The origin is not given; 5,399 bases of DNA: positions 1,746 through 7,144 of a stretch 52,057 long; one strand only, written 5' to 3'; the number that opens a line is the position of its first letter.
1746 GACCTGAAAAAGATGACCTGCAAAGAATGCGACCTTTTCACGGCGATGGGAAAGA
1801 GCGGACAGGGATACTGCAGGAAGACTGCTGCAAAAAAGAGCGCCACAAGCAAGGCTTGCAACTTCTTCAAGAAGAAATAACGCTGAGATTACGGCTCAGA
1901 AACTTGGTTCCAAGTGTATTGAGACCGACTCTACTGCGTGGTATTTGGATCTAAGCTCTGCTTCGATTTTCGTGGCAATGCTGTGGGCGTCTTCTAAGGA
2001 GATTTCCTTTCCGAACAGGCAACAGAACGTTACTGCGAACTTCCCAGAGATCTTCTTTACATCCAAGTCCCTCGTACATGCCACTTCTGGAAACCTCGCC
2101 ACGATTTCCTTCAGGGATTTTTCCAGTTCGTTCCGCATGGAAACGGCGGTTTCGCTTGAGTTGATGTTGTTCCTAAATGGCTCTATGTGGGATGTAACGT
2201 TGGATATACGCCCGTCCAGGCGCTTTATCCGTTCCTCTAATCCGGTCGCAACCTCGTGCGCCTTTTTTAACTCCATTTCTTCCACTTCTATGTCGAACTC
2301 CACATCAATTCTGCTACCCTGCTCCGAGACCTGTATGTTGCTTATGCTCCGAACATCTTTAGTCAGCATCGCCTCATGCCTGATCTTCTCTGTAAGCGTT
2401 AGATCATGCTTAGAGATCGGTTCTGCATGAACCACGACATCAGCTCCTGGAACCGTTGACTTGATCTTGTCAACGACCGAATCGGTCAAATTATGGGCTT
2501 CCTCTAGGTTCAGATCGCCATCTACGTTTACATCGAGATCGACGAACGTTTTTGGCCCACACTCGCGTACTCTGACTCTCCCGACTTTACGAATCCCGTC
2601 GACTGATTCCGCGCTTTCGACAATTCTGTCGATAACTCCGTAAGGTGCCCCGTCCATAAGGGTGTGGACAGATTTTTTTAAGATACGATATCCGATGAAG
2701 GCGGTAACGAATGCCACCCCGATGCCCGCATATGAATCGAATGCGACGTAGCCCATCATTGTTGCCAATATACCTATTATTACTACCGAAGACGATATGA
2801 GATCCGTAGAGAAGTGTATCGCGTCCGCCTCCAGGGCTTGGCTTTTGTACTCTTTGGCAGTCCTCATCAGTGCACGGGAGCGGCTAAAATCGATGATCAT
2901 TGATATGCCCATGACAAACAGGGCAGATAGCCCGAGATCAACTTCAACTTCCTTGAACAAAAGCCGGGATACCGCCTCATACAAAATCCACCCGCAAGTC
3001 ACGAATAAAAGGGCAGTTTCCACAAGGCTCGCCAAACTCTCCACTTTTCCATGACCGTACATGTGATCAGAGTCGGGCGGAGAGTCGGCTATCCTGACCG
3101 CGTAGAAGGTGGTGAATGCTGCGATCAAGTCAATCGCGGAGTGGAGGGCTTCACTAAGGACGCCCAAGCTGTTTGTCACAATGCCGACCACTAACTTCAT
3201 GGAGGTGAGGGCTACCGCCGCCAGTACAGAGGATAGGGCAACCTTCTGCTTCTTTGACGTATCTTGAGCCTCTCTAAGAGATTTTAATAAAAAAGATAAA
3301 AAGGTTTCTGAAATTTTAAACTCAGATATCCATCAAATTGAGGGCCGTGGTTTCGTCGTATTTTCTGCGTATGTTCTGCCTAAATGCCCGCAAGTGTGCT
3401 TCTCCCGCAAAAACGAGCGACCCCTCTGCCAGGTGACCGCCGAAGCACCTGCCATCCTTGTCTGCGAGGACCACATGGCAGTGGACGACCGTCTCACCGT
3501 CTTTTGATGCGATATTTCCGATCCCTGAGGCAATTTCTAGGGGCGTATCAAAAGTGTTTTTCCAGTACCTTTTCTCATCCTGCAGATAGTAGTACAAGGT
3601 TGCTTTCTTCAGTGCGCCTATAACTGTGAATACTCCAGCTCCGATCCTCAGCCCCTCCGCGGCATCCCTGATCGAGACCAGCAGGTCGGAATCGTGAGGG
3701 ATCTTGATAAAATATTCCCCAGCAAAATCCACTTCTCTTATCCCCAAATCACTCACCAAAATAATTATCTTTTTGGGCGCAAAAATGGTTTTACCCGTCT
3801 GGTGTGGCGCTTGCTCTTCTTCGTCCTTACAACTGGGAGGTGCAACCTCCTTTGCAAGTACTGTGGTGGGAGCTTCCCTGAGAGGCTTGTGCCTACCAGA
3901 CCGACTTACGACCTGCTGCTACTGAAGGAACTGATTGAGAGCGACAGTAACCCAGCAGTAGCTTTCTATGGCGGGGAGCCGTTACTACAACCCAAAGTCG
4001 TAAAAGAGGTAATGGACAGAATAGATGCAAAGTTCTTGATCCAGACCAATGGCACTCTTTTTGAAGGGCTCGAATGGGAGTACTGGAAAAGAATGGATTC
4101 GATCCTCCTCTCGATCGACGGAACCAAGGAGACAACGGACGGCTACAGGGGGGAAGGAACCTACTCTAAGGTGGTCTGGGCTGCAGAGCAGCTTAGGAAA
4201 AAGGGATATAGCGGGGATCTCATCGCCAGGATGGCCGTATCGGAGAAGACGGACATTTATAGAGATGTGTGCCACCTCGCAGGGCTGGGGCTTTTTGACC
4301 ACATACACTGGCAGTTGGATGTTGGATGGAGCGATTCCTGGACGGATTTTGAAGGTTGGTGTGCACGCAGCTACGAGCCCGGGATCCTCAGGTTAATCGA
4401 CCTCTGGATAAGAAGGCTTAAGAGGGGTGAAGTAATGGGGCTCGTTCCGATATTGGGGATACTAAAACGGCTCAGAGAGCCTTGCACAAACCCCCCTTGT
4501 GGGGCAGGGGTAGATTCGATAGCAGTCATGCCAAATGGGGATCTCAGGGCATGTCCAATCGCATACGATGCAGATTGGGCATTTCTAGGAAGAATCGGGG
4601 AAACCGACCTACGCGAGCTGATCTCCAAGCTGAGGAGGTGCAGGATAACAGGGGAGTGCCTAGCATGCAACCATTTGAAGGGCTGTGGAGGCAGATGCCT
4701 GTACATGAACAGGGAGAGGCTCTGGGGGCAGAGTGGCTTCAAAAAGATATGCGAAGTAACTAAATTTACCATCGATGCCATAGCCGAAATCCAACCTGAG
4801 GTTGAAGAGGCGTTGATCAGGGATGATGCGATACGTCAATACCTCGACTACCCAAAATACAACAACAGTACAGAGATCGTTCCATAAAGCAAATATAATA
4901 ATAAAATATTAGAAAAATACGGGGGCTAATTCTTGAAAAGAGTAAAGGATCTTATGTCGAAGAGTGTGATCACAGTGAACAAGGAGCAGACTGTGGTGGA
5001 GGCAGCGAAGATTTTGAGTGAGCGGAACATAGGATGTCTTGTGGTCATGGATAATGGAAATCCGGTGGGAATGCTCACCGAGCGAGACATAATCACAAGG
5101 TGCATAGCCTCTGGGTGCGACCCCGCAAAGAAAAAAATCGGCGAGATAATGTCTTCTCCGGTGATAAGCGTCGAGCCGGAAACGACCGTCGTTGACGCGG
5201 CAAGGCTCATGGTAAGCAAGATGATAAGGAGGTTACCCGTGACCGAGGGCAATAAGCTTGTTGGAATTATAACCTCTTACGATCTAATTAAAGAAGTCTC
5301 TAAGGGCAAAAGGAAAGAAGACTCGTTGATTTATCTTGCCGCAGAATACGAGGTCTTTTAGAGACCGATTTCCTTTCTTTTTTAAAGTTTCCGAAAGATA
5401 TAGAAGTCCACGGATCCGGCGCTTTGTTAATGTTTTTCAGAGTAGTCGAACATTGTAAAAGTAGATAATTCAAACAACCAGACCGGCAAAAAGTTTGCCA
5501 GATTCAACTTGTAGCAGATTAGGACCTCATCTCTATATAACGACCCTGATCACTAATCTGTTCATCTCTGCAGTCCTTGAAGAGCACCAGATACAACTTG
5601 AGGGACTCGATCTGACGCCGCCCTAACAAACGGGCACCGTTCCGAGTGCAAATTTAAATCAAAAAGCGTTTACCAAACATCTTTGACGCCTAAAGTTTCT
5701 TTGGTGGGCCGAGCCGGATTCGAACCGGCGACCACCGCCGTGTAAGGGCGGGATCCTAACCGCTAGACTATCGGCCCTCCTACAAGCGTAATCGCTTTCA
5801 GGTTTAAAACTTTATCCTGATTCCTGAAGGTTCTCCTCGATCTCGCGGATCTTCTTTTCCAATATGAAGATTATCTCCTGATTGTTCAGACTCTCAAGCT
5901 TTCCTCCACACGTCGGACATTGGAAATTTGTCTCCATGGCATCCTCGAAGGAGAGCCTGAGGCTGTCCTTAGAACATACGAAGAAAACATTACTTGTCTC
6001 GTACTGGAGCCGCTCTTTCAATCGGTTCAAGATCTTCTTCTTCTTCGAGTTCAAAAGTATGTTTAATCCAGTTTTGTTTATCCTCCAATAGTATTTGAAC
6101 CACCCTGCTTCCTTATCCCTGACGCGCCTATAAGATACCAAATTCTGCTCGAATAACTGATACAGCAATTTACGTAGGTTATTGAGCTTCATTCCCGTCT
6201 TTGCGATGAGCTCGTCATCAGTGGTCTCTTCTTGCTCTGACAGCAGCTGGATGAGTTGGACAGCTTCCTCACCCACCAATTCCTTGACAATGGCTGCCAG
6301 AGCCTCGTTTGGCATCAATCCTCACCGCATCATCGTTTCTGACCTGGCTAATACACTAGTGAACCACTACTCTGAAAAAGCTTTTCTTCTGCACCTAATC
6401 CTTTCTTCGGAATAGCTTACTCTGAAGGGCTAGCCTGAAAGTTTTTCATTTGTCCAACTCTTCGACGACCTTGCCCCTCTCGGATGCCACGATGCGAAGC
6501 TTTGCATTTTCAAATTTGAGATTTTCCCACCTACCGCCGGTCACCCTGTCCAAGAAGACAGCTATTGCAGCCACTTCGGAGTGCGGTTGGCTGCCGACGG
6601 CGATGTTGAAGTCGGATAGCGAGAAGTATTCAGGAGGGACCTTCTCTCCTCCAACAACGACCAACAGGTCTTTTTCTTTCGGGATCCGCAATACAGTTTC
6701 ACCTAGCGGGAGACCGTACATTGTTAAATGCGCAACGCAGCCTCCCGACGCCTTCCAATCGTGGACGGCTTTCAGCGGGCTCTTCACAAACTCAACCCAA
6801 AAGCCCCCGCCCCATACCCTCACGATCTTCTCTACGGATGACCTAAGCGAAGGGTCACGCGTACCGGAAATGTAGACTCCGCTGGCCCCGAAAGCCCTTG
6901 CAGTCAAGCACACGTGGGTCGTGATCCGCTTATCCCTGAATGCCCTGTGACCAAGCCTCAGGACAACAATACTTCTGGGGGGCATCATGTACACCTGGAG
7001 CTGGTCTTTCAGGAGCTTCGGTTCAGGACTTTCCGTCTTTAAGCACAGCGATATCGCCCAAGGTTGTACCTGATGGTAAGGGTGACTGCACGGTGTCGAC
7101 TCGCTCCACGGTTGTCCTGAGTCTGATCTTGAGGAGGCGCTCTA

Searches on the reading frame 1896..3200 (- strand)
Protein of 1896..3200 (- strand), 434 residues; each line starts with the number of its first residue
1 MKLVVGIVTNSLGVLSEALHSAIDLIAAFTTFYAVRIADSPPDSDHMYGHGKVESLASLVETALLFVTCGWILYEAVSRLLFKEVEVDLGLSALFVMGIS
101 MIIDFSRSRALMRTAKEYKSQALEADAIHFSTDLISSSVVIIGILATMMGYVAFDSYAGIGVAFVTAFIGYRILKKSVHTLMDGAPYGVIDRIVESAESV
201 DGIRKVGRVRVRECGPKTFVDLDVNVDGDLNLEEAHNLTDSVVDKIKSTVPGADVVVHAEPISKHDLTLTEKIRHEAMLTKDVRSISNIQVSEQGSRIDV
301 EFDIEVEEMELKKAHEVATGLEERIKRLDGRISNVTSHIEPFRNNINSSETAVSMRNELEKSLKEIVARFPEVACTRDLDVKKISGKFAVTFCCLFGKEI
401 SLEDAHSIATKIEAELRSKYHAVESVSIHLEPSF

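Call 11: search_protein_families(library=pfam, proteins=[window:1896-3200:-], max_evalue=0.001)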
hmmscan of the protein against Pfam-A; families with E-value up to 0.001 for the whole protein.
window:1896-3200:- (434 aa): 2 families
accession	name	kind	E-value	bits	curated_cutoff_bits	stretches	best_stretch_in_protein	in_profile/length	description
PF16916.11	ZT_dimer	-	1e-44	150.9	26.7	3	190-261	6-77/78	Dimerisation domain of Zinc Transporter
PF01545.26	Cation_efflux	-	3.6e-43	148.1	26.6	1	1-182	14-198/198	Cation efflux family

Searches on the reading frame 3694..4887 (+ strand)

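Call 11: search_protein_families(library=pfam, proteins=[window:3694-4887:+], max_evalue=0.001)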
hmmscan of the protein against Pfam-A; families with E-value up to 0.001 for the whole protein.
window:3694-4887:+ (397 aa): 2 families
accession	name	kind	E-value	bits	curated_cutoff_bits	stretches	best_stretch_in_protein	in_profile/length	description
PF04055.27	Radical_SAM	-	8.2e-13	49.3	29.5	1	45-174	2-143/166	Radical SAM superfamily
PF13353.11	Fer4_12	-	2.4e-05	25.1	22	1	47-137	12-105/137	4Fe-4S single cluster domain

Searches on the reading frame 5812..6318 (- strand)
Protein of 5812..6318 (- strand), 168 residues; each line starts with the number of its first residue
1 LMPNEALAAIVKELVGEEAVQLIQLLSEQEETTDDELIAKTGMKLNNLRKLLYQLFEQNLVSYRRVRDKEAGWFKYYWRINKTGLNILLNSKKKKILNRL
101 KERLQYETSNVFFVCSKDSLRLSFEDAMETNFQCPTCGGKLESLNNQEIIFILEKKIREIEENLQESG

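Call 11: search_protein_families(library=pfam, proteins=[window:5812-6318:-], max_evalue=0.001)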
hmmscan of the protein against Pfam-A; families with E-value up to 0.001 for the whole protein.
window:5812-6318:- (168 aa): 1 family
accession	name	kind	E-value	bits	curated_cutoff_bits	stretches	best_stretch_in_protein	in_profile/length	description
PF02002.24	TFIIE_alpha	-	2.1e-25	89.1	22.9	1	5-108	1-104/105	TFIIE alpha subunit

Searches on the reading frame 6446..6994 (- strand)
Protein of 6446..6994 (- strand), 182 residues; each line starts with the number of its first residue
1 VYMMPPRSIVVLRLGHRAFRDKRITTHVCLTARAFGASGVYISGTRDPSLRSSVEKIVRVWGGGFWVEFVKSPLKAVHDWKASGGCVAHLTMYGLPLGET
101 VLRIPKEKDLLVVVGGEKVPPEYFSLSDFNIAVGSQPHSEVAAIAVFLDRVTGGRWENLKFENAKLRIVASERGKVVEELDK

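Call 11: search_protein_families(library=pfam, proteins=[window:6446-6994:-], max_evalue=0.001)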
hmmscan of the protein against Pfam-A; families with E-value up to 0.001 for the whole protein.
window:6446-6994:- (182 aa): 1 family
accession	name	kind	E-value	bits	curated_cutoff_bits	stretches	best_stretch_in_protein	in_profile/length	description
PF01994.21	Trm56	-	1.3e-41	141.7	25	1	61-177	1-118/119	tRNA ribose 2'-O-methyltransferase, aTrm56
